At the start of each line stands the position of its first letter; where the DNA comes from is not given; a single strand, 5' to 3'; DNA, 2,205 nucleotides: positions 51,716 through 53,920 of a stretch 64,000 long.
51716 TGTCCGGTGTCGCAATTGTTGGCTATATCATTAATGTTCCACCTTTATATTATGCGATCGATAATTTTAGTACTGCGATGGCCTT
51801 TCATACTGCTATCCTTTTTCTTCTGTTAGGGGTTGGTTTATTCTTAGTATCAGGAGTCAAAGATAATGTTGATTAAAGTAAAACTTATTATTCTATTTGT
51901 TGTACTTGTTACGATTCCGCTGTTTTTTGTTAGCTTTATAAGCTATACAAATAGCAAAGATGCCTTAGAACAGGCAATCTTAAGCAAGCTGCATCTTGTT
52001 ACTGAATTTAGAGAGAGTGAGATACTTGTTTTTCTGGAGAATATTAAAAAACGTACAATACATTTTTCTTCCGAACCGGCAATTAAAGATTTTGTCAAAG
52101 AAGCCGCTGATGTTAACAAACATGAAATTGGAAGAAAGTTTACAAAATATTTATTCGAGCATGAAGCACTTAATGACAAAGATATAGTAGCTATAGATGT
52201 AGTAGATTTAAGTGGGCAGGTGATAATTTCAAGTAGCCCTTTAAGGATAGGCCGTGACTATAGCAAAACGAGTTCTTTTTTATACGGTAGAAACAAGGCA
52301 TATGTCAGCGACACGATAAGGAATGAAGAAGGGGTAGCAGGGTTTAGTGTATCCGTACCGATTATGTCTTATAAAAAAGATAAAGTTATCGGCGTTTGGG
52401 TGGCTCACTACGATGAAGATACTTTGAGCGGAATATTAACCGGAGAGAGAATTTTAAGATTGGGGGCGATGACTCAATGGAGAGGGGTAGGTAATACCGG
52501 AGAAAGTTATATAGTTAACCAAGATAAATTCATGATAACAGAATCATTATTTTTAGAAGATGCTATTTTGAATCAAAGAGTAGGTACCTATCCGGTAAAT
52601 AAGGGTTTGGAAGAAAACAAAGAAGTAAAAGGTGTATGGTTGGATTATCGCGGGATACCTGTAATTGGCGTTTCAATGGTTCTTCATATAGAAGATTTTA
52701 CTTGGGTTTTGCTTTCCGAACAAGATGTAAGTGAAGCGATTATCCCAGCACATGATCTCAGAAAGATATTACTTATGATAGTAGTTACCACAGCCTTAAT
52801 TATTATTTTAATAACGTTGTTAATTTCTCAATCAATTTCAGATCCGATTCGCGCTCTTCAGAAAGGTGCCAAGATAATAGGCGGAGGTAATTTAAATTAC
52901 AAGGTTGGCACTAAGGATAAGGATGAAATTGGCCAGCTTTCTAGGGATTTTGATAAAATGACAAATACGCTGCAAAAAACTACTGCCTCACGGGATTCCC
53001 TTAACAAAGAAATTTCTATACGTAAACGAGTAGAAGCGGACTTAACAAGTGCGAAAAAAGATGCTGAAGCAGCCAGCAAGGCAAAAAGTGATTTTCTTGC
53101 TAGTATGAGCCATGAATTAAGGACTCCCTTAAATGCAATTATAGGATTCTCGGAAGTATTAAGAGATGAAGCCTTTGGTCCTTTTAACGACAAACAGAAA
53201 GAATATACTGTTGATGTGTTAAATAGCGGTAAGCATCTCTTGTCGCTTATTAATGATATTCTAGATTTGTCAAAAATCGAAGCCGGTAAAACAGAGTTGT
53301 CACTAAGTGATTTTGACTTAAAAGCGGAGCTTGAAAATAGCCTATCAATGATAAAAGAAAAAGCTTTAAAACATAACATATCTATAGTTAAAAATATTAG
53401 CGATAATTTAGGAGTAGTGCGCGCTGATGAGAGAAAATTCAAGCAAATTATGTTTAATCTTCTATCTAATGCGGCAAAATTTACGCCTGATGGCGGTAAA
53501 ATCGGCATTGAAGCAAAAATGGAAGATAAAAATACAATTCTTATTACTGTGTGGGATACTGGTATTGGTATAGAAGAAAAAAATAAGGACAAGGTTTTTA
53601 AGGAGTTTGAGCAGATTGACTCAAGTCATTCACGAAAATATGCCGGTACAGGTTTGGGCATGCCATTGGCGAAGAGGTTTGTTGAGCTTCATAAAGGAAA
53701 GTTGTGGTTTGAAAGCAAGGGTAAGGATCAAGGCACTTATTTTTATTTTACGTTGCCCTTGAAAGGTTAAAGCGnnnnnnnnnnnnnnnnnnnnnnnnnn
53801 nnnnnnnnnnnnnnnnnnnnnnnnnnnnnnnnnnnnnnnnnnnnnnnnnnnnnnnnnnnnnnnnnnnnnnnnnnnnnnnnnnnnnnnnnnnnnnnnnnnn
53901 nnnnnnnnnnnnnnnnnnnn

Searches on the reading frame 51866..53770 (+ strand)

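Call 22: search_protein_families(library=pfam, proteins=[window:51866-53770:+], max_evalue=0.001)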
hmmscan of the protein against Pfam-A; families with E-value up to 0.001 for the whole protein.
window:51866-53770:+ (634 aa): 4 families
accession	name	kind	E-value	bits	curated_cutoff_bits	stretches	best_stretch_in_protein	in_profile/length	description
PF02518.31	HATPase_c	-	5e-27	95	26.4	1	521-633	2-110/111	Histidine kinase-, DNA gyrase B-, and HSP90-like ATPase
PF00512.31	HisKA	-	2.4e-23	82.4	26.9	1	406-474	1-66/66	His Kinase A (phospho-acceptor) domain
PF00672.30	HAMP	-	6.3e-10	39.7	25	1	319-370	1-52/53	HAMP domain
PF02743.24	dCache_1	-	2.4e-09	37.5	45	1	33-227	2-183/240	Cache domain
